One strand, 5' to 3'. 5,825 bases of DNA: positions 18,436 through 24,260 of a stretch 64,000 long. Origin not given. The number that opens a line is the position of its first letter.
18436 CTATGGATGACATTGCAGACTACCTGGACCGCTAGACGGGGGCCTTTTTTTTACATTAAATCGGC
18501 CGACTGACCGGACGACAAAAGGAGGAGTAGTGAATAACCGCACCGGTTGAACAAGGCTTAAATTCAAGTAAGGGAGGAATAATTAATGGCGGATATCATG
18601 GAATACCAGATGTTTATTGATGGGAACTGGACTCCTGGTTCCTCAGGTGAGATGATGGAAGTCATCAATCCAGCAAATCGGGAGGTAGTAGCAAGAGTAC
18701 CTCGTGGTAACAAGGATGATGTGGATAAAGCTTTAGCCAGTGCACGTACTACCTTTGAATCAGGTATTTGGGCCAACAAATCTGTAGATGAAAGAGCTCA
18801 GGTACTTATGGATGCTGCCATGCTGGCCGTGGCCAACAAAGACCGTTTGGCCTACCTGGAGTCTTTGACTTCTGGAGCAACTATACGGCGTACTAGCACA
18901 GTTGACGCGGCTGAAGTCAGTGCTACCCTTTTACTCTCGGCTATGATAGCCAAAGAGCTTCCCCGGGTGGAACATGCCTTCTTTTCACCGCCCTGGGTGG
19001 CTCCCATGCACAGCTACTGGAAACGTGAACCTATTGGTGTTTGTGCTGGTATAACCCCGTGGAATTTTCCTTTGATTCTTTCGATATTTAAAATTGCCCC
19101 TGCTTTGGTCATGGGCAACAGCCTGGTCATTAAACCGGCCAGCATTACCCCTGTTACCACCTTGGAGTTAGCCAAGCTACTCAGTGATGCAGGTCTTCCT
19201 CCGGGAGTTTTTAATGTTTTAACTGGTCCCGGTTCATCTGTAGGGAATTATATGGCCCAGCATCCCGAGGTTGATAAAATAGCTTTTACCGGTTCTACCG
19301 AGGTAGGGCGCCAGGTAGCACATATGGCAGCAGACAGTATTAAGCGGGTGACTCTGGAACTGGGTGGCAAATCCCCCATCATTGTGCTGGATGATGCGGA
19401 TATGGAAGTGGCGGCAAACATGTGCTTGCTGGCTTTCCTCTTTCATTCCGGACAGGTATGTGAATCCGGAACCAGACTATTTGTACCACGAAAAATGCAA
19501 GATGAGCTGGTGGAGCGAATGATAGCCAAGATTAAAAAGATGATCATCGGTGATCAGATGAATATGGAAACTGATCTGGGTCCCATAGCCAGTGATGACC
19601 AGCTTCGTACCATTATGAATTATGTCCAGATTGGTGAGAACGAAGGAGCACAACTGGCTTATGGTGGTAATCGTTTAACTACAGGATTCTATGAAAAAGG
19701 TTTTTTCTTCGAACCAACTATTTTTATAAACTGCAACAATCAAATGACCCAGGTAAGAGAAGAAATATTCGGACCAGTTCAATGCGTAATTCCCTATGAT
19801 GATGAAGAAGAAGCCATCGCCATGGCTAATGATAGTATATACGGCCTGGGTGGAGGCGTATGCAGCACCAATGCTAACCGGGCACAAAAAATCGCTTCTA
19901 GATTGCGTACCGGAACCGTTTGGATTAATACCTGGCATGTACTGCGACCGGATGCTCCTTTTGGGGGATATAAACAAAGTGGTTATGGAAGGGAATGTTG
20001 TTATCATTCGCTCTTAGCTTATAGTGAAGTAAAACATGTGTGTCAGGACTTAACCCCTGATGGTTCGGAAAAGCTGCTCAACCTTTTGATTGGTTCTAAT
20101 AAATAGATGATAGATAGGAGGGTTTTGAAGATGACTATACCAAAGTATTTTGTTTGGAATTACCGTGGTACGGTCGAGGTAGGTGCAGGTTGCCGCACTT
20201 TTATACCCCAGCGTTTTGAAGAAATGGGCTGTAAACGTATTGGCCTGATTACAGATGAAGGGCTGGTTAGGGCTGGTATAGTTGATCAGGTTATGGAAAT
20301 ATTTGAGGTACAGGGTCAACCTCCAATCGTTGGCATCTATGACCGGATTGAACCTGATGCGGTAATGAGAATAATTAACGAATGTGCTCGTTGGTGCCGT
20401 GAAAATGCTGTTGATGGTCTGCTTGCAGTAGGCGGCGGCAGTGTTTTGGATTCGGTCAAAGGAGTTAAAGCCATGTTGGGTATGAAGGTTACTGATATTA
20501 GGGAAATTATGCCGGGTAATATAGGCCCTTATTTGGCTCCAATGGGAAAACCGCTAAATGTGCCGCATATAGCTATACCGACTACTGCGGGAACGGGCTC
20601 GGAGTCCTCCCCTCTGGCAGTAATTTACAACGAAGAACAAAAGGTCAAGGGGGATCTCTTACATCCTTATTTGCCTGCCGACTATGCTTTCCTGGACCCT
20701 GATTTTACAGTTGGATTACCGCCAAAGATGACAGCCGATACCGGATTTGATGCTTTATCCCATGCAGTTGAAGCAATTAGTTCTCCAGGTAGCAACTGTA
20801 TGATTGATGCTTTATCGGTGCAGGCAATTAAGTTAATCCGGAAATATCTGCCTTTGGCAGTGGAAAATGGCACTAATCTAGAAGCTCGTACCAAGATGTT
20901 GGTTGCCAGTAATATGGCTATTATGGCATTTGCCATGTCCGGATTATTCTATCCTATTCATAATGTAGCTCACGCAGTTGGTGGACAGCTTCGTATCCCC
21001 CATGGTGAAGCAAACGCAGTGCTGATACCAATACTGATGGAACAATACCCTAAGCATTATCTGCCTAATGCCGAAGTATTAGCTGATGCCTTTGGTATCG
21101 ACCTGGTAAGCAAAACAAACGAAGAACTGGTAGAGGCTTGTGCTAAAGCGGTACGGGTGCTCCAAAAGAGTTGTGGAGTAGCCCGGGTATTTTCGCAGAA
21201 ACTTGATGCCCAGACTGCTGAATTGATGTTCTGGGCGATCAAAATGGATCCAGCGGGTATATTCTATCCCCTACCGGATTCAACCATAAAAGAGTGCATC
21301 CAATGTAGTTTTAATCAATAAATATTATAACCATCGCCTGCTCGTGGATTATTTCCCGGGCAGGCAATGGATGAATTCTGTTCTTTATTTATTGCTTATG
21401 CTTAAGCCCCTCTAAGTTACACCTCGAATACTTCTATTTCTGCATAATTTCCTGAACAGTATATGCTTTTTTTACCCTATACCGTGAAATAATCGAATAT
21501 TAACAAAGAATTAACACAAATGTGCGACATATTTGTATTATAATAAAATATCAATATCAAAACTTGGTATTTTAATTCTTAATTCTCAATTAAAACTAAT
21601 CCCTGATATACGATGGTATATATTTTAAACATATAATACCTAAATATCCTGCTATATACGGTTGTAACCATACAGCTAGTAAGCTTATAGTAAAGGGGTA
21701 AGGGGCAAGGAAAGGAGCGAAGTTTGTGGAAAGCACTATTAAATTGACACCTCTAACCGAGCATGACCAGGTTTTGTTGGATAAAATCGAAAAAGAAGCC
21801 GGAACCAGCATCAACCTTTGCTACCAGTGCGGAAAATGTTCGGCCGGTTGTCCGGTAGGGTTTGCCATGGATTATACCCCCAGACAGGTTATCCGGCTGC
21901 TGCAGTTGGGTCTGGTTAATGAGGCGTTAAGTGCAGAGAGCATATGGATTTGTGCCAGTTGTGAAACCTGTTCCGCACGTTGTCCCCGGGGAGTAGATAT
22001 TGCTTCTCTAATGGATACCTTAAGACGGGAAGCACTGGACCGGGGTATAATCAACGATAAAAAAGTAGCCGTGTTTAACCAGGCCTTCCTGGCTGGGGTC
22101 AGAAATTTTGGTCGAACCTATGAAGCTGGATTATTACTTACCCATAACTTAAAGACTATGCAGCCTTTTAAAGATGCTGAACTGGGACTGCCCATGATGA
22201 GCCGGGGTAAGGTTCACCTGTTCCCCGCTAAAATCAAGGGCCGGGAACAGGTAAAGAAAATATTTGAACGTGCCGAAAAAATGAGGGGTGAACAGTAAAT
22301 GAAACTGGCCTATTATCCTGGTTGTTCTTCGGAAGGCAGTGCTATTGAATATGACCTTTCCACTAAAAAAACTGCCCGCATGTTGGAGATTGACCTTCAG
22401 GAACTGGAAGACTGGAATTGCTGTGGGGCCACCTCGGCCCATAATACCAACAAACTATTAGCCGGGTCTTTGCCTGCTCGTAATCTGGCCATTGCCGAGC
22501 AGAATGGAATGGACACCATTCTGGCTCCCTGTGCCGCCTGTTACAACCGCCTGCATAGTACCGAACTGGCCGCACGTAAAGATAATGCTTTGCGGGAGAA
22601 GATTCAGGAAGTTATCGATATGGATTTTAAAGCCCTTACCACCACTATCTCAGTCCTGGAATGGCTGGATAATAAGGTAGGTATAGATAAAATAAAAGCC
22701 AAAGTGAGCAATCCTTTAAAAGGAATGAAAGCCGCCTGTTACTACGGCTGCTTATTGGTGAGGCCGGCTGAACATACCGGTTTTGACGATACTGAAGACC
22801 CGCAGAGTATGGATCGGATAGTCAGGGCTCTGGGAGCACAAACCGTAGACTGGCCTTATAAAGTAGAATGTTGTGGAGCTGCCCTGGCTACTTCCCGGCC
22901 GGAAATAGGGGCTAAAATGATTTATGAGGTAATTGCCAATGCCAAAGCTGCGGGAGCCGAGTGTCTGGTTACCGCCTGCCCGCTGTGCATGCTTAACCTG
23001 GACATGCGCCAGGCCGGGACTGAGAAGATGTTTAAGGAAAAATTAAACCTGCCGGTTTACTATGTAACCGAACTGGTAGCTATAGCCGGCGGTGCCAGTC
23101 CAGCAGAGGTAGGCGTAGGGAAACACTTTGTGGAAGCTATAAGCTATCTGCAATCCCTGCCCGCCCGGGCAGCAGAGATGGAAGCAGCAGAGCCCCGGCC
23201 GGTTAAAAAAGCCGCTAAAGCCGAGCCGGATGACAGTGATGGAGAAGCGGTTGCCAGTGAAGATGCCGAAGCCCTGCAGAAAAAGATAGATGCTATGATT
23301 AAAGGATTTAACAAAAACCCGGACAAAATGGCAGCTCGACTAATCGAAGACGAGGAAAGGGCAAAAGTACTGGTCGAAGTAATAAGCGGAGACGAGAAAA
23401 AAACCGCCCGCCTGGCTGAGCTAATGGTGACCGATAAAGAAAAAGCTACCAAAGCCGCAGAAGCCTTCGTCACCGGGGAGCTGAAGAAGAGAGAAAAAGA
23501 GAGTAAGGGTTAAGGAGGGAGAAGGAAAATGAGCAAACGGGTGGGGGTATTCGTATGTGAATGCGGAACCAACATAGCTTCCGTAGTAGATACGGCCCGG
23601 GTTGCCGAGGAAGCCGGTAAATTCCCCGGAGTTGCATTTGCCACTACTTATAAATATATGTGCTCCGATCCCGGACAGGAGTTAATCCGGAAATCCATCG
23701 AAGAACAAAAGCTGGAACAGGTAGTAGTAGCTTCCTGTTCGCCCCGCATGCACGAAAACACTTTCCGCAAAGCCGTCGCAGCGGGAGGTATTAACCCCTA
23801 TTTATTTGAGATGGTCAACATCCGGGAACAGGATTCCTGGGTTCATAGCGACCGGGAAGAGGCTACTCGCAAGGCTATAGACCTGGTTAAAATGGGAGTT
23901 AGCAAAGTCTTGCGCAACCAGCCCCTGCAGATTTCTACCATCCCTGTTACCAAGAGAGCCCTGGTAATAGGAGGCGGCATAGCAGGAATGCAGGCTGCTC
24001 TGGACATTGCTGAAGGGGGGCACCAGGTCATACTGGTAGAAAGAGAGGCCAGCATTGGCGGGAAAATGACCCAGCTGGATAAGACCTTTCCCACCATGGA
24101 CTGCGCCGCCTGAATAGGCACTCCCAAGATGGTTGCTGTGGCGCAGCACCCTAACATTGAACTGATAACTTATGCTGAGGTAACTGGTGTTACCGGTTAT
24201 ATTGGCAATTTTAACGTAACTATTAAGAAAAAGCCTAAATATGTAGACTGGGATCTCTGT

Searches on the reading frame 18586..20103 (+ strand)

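Call 16: search_protein_families(library=pfam, proteins=[window:18586-20103:+], max_evalue=0.001)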
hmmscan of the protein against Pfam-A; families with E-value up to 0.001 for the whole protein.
window:18586-20103:+ (506 aa): 1 family
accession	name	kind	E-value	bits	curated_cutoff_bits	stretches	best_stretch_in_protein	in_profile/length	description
PF00171.27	Aldedh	-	1.9e-163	544.7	23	1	15-485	1-461/461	Aldehyde dehydrogenase family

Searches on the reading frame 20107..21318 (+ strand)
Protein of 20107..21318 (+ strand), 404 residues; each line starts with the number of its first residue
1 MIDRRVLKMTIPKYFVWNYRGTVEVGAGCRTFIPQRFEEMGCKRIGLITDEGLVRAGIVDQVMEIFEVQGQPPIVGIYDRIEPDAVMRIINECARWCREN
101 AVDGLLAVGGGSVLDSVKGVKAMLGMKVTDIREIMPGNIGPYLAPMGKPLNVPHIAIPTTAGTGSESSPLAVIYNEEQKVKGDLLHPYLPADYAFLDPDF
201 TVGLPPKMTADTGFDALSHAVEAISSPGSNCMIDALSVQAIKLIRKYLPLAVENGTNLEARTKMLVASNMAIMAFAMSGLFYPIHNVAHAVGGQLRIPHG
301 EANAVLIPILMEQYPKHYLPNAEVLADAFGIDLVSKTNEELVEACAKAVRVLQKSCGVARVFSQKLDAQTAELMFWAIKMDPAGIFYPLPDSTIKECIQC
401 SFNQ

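Call 16: search_protein_families(library=pfam, proteins=[window:20107-21318:+], max_evalue=0.001)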
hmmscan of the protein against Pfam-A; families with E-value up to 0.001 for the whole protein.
window:20107-21318:+ (404 aa): 3 families
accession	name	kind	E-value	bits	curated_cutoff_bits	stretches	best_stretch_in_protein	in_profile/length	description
PF25137.1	ADH_Fe_C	-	1.1e-36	126.8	27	1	209-363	1-152/194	Fe-containing alcohol dehydrogenase family, C-terminal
PF00465.25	Fe-ADH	-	2.5e-35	122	31.3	1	23-198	4-168/168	Iron-containing alcohol dehydrogenase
PF13685.12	Fe-ADH_2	-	1e-07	32.5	28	1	34-128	11-101/149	Iron-containing alcohol dehydrogenase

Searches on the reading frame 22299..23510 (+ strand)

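Call 15: search_protein_families(library=pfam, proteins=[window:22299-23510:+], max_evalue=0.001)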
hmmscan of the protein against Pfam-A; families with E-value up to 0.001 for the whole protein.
window:22299-23510:+ (404 aa): 1 family
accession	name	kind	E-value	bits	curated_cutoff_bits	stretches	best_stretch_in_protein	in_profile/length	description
PF02754.22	CCG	-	4.4e-25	88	20.6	2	146-235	2-85/85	Cysteine-rich domain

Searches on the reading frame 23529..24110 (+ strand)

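Call 15: search_protein_families(library=pfam, proteins=[window:23529-24110:+], max_evalue=0.001)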
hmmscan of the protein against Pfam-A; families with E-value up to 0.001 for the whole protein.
window:23529-24110:+ (194 aa): 8 families
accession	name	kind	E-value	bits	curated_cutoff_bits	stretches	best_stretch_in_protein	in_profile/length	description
PF12831.13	FAD_oxidored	-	4.9e-09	36.4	27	1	145-182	3-40/416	FAD dependent oxidoreductase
PF00890.30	FAD_binding_2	-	6.6e-08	32.6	20.4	1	144-179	2-37/414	FAD binding domain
PF01266.30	DAO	-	1.4e-06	28.5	27.9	1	144-177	2-35/353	FAD dependent oxidoreductase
PF13450.12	NAD_binding_8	-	2e-06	28.4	21.9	1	146-182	1-37/68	NAD(P)-binding Rossmann-like domain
PF07992.20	Pyr_redox_2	-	6.2e-06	26.3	26.1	1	144-185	3-44/291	Pyridine nucleotide-disulphide oxidoreductase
PF03486.20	HI0933_like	-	1.6e-05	24.9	50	1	144-180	3-39/244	HI0933-like protein Rossmann domain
PF01134.28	GIDA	-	2.6e-05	23.9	22.1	1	145-192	3-40/391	Glucose inhibited division protein A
PF00070.33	Pyr_redox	-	0.00015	22.6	22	1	143-177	1-35/82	Pyridine nucleotide-disulphide oxidoreductase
